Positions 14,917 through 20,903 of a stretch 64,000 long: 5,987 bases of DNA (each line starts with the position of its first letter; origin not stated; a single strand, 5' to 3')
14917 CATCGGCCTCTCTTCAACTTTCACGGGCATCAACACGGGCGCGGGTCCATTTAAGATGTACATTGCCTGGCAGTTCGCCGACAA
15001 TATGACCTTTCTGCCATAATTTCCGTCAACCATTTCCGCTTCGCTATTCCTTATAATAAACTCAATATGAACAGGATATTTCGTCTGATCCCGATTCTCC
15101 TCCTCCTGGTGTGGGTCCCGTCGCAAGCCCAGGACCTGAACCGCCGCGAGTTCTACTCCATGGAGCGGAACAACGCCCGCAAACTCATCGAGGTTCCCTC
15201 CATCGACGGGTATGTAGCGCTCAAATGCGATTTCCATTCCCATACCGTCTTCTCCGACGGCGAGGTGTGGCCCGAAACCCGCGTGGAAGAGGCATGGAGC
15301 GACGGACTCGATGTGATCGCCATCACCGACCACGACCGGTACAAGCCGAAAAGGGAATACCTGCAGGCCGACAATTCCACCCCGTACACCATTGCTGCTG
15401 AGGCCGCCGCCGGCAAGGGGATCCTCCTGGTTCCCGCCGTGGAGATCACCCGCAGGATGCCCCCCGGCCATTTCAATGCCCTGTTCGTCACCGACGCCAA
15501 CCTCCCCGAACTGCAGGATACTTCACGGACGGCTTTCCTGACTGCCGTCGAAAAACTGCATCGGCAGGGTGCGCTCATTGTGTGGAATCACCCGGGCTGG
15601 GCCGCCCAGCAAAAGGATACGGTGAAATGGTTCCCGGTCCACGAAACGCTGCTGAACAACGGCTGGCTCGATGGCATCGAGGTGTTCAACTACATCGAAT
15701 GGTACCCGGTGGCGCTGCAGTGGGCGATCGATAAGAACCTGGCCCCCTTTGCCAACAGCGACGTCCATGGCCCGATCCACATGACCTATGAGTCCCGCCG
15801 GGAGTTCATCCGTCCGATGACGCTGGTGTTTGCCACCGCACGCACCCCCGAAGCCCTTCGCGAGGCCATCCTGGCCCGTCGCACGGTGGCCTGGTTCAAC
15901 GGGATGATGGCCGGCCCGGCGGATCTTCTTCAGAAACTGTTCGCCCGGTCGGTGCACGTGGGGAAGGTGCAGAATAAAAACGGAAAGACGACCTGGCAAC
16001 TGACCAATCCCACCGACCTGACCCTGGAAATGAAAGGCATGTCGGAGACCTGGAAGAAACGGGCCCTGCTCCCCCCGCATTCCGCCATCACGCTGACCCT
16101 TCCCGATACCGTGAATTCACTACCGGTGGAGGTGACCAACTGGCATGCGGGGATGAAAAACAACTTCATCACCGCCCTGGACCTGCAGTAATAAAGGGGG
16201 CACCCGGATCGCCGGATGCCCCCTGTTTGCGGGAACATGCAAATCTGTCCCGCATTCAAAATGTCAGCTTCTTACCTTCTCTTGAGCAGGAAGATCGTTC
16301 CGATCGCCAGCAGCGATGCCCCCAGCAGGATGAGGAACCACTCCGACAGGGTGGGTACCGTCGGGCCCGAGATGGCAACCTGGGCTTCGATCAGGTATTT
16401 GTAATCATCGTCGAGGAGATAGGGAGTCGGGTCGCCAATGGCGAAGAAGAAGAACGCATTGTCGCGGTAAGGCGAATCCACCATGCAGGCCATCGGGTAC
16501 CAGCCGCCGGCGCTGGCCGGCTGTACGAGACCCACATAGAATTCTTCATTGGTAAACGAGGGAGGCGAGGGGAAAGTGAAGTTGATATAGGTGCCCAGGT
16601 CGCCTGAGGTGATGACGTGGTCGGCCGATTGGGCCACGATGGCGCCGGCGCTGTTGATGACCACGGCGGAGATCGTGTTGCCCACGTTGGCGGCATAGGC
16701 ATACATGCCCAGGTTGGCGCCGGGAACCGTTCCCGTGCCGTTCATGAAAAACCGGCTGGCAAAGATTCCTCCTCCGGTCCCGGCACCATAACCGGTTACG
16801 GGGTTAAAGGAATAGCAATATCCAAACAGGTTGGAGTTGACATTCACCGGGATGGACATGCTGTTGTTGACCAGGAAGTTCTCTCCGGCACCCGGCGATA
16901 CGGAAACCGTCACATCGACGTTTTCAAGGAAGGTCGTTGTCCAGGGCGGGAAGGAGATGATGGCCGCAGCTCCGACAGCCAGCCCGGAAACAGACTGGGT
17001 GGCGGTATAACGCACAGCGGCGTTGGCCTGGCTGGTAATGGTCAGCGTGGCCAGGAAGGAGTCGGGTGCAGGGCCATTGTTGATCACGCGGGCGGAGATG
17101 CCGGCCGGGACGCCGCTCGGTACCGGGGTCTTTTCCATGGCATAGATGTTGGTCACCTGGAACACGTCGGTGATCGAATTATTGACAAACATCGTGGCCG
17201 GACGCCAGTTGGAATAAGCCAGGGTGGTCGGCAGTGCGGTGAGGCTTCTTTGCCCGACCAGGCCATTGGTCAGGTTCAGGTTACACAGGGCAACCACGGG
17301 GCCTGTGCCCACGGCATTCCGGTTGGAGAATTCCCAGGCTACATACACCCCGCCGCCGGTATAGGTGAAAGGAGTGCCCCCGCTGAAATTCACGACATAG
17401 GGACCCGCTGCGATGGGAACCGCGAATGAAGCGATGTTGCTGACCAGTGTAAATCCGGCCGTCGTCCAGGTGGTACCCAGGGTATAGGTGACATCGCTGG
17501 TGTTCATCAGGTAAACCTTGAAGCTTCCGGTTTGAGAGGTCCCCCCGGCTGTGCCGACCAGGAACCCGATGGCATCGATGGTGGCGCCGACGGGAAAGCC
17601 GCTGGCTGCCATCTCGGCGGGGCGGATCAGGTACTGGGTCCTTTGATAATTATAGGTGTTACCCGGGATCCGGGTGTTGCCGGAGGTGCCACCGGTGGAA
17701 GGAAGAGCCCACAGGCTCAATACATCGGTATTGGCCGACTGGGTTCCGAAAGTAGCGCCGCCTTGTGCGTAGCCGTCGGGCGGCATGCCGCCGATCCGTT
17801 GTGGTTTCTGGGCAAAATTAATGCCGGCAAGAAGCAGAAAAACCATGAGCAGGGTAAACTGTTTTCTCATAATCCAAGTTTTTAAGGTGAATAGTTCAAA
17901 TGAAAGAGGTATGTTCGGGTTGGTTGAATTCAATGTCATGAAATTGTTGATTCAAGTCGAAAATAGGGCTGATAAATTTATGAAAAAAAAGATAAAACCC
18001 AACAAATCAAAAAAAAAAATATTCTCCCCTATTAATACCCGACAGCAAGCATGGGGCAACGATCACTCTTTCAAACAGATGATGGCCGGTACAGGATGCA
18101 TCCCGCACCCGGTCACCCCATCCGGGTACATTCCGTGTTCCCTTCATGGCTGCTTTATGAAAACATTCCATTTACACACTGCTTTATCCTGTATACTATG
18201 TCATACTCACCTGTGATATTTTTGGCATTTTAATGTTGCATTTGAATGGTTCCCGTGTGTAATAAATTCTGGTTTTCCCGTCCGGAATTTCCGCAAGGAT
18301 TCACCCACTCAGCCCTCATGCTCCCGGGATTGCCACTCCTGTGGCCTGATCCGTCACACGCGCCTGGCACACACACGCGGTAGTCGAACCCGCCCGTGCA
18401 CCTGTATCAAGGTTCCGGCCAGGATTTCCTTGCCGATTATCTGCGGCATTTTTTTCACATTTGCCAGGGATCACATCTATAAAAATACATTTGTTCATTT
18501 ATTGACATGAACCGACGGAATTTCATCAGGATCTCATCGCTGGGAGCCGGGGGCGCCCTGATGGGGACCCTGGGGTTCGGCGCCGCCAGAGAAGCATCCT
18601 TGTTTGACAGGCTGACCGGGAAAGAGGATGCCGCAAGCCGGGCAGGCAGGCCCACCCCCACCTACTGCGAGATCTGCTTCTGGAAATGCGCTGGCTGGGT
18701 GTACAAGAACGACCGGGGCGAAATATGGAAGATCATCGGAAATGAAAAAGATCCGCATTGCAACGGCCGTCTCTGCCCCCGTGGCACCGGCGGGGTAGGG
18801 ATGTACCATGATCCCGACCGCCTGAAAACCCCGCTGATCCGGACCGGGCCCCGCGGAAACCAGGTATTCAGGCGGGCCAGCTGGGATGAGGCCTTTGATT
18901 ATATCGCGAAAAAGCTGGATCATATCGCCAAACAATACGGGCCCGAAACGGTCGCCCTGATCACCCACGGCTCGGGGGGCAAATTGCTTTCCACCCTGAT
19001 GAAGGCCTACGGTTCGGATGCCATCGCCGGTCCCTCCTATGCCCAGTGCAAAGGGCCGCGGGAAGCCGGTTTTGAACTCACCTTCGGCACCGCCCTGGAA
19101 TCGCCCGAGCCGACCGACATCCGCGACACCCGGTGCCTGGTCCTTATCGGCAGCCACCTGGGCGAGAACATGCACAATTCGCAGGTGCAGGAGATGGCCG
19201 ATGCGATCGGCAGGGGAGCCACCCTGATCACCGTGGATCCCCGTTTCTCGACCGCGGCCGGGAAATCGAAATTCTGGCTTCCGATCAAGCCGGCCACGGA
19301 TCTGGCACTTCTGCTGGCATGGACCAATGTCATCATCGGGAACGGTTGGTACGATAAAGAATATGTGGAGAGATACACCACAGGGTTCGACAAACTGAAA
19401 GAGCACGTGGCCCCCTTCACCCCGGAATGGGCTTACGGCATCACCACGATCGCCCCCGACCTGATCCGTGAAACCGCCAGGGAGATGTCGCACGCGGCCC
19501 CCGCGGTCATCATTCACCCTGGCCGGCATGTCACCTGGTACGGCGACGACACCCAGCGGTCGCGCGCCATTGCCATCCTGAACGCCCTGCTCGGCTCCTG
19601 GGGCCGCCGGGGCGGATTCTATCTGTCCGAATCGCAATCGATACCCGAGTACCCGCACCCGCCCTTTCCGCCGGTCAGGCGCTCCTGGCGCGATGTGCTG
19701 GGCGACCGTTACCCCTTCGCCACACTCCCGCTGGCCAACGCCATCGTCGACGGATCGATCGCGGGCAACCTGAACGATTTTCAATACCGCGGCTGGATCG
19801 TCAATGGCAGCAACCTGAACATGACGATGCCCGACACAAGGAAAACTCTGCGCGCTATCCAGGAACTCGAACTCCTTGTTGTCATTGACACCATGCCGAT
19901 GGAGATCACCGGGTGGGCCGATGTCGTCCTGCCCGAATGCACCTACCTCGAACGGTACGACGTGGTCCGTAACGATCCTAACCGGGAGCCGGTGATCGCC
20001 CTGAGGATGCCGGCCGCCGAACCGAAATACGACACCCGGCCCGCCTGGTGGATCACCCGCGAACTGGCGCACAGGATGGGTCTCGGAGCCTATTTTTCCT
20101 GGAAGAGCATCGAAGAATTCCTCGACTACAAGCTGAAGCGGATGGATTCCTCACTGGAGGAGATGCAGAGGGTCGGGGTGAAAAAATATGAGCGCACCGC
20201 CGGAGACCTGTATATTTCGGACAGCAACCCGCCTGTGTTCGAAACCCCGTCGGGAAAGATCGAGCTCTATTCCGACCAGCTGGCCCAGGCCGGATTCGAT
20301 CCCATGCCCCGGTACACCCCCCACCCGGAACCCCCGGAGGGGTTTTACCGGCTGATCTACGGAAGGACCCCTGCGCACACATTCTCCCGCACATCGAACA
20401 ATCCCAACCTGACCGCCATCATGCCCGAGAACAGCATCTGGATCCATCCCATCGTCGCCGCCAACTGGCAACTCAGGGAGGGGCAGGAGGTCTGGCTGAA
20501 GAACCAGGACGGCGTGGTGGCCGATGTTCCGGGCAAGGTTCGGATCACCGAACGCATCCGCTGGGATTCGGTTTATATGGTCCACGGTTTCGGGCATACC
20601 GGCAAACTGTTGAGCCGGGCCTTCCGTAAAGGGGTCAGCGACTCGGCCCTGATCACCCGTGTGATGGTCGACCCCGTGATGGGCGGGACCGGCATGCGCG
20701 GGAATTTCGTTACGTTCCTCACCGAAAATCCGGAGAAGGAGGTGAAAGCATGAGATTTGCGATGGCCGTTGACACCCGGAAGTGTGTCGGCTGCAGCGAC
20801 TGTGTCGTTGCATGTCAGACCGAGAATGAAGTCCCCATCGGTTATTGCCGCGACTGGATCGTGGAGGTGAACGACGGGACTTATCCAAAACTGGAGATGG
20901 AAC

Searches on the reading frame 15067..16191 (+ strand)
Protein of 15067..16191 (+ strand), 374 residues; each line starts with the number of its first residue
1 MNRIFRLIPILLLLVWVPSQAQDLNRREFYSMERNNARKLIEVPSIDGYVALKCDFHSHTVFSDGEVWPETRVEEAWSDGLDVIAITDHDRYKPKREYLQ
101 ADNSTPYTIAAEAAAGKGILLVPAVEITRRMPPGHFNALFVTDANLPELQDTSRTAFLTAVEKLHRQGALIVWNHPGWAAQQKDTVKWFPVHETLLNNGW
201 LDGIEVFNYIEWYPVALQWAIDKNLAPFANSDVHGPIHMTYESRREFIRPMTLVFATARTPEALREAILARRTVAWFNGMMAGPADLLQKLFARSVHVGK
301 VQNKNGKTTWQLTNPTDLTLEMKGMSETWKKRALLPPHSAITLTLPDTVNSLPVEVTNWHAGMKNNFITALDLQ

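Call 17: search_protein_families(library=pfam, proteins=[window:15067-16191:+], max_evalue=0.0001)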
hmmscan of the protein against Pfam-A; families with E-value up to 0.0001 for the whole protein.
window:15067-16191:+ (374 aa): 1 family
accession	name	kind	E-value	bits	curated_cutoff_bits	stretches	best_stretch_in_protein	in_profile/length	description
PF02811.25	PHP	-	1.2e-05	26.1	26.4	1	55-99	1-41/164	PHP domain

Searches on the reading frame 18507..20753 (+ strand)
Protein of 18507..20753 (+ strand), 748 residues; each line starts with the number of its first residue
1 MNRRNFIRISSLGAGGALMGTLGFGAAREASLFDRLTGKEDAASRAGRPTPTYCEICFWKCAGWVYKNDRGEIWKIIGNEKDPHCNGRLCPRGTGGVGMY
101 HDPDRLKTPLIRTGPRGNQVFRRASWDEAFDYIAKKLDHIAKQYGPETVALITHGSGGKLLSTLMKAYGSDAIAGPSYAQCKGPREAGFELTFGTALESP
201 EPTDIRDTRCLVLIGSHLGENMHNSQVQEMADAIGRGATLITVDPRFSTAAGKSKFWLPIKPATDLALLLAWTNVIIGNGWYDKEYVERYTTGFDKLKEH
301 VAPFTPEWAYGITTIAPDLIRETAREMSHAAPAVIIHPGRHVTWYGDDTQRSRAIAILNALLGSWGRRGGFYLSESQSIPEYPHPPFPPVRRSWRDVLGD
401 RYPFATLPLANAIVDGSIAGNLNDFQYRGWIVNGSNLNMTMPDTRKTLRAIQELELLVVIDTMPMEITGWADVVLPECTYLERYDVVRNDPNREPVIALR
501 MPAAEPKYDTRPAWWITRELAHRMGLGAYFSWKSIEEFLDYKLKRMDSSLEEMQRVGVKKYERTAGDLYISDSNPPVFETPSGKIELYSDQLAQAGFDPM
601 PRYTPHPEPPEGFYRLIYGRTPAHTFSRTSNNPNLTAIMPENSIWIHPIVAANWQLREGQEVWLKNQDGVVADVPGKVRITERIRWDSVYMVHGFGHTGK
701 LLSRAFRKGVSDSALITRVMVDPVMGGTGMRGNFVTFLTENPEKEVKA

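Call 16: search_protein_families(library=pfam, proteins=[window:18507-20753:+], max_evalue=0.0001)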
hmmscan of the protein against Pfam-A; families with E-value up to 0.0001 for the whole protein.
window:18507-20753:+ (748 aa): 2 families
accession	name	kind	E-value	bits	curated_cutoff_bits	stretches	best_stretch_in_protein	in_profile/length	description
PF00384.28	Molybdopterin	-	4.4e-42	144.8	24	1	105-522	1-352/353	Molybdopterin oxidoreductase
PF01568.27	Molydop_binding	-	2.4e-13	50.5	26.8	1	614-728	1-104/110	Molydopterin dinucleotide binding domain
